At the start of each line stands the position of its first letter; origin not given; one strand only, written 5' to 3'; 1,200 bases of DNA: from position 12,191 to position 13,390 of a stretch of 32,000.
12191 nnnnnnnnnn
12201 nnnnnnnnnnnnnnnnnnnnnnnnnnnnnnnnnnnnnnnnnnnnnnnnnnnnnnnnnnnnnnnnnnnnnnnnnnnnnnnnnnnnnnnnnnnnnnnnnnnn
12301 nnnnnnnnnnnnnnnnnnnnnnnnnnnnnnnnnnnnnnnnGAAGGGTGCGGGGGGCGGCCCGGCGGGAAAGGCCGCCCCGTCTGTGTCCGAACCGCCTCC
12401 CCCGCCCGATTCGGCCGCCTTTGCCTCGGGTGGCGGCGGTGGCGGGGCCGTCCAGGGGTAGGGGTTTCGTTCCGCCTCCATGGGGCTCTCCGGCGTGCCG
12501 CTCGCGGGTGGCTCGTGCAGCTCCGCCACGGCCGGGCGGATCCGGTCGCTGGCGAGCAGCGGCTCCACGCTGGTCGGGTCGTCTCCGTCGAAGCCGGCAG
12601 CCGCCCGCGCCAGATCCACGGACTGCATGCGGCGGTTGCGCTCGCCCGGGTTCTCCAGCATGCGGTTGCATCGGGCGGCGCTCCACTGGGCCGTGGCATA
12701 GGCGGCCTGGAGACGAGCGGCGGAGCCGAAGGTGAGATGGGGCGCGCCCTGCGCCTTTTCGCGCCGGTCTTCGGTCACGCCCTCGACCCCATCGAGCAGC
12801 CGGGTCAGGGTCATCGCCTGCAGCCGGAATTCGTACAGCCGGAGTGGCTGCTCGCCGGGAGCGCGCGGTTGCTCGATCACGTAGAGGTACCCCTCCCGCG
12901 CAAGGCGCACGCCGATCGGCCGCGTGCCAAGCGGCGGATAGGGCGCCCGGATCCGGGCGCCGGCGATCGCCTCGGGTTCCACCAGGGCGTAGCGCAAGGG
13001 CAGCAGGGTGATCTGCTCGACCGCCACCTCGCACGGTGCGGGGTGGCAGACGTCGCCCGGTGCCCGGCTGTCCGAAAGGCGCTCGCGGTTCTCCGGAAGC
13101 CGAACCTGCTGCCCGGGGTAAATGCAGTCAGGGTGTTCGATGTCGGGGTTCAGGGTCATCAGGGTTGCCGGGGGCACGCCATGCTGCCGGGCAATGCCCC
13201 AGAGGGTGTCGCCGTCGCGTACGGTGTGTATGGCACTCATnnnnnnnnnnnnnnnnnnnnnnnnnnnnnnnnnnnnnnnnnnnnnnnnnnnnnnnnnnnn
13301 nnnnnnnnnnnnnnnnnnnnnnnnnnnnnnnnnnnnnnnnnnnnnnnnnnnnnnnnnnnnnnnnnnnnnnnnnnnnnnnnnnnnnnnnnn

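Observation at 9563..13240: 1225-aa effector combining a LysM domain, a VasX-type N-region, a long unassigned helical core, five membrane helices and an unassigned C-terminal domain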

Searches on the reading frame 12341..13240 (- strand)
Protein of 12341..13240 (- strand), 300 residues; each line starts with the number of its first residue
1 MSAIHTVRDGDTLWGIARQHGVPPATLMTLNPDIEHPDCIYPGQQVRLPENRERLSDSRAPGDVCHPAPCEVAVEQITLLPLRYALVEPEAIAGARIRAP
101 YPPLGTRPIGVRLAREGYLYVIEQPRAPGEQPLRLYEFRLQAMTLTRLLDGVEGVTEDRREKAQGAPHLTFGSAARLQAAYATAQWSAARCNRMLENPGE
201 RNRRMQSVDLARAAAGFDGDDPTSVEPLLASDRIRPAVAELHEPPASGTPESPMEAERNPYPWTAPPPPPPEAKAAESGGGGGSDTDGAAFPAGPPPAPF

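Call 64: predict_structure(alignment_id=A4)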
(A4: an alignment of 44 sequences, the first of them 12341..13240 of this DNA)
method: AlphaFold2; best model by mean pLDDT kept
length: 300 residues; sequences in the alignment: 44
mean_pLDDT: 79.4   pTM: 0.59
mean pLDDT of the five models: 79.4, 77.7, 77.3, 76.9, 75.6
residues with pLDDT >= 90: 134; 70-90: 71; 50-70: 64; < 50: 31
segments of 3 or more residues with pLDDT < 50: 52-61, 63-67, 249-252, 280-283, 287-289
pLDDT, mean of each block of 10 residues (from residue 1): 89 92 92 92 94 47 47 82 78 58 69 93 90 97 95 98 94 95 97 98 94 71 63 82 66 59 80 66 49 53
secondary structure, 60 per line:
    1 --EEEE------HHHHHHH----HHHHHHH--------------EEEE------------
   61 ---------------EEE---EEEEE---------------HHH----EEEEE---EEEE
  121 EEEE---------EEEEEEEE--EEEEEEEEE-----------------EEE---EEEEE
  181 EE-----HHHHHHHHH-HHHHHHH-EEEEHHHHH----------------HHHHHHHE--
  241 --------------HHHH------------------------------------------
elements in order: E3-6 H13-19 H24-30 E45-48 E76-78 E82-86 E109-113 E117-124 E134-141 E144-152 E170-172 E176-182 H188-196 H198-204 E206-209 H210-214 H231-237 H255-258

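Call 66: fold_search(model_id=the predicted structure, library=pdb)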
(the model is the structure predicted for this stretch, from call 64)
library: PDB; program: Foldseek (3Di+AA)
matches with E <= 10: 509; with E <= 0.001: 2
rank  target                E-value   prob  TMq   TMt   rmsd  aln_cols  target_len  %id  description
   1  9qpv                  1.3e-07  1.00  0.42  0.13   3.8       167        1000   35  Pseudomonas aeruginosa Ptx2 toxin (released 2025-07-16)
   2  9r8g_A                1.3e-04  1.00  0.34  0.12   4.6       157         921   22  Pseudomonas putida Pore-Forming Toxin Tke5 in complex with its cognate Type VI adaptor protein Tap3 (released 2026-01-14)
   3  7r1l_A                3.8e-03  1.00  0.15  0.90   0.9        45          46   40  Clostridium thermocellum CtCBM50 structure in complex with beta-1,4-GlcNAc trisaccharide (released 2023-02-15)
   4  4xcm_A                4.3e-03  0.91  0.16  0.26  15.7       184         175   22  Crystal structure of the putative NlpC/P60 D,L endopeptidase from T. thermophilus (released 2015-01-14)
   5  4uz2_B                5.4e-03  1.00  0.16  0.46  13.8        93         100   26  Crystal structure of the N-terminal LysM domains from the putative NlpC/P60 D,L endopeptidase from T. thermophilus (released 2015-01-14)
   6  4uz2_C                6.8e-03  1.00  0.15  0.45  12.8        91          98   26  Crystal structure of the N-terminal LysM domains from the putative NlpC/P60 D,L endopeptidase from T. thermophilus (released 2015-01-14)
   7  4b8v_A                6.8e-03  1.00  0.16  0.25  12.0        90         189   19  Cladosporium fulvum LysM effector Ecp6 in complex with a beta-1,4- linked N-acetyl-D-glucosamine tetramer (released 2013-07-17)
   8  4uz3_C                7.6e-03  1.00  0.15  0.89   1.0        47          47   45  Crystal structure of the N-terminal LysM domains from the putative NlpC/P60 D,L endopeptidase from T. thermophilus bou (released 2015-01-14)
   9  4uz2_D                8.1e-03  1.00  0.15  0.45  12.7        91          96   26  Crystal structure of the N-terminal LysM domains from the putative NlpC/P60 D,L endopeptidase from T. thermophilus (released 2015-01-14)
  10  5k2l                  9.6e-03  1.00  0.16  0.86   1.2        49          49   33  Crystal structure of LysM domain from Volvox carteri chitinase (released 2017-02-22)
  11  4uz2_A                9.6e-03  1.00  0.15  0.44  13.2        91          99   26  Crystal structure of the N-terminal LysM domains from the putative NlpC/P60 D,L endopeptidase from T. thermophilus (released 2015-01-14)
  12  4xcm_B                1.0e-02  0.54  0.16  0.21  21.6       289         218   15  Crystal structure of the putative NlpC/P60 D,L endopeptidase from T. thermophilus (released 2015-01-14)
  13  7r1l_C                1.4e-02  1.00  0.15  0.83   1.3        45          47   40  Clostridium thermocellum CtCBM50 structure in complex with beta-1,4-GlcNAc trisaccharide (released 2023-02-15)
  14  4uz3_B                1.8e-02  1.00  0.15  0.46   9.8        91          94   25  Crystal structure of the N-terminal LysM domains from the putative NlpC/P60 D,L endopeptidase from T. thermophilus bou (released 2015-01-14)
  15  5yz6_MODEL_1_A        2.5e-02  1.00  0.15  0.79   1.7        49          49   33  Solution structure of LysM domain from a chitinase derived from Volvox carteri (released 2018-12-19)
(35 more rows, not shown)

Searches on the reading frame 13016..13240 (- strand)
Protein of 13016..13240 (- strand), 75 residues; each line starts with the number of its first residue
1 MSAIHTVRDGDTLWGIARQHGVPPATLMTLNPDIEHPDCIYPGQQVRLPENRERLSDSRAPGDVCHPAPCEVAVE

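Call 77: find_homologous_proteins(query=window:13016-13240:-, max_evalue=0.000001)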
Query window:13016-13240:-: no candidate shares three 5-residue words with the query. No homologue found.
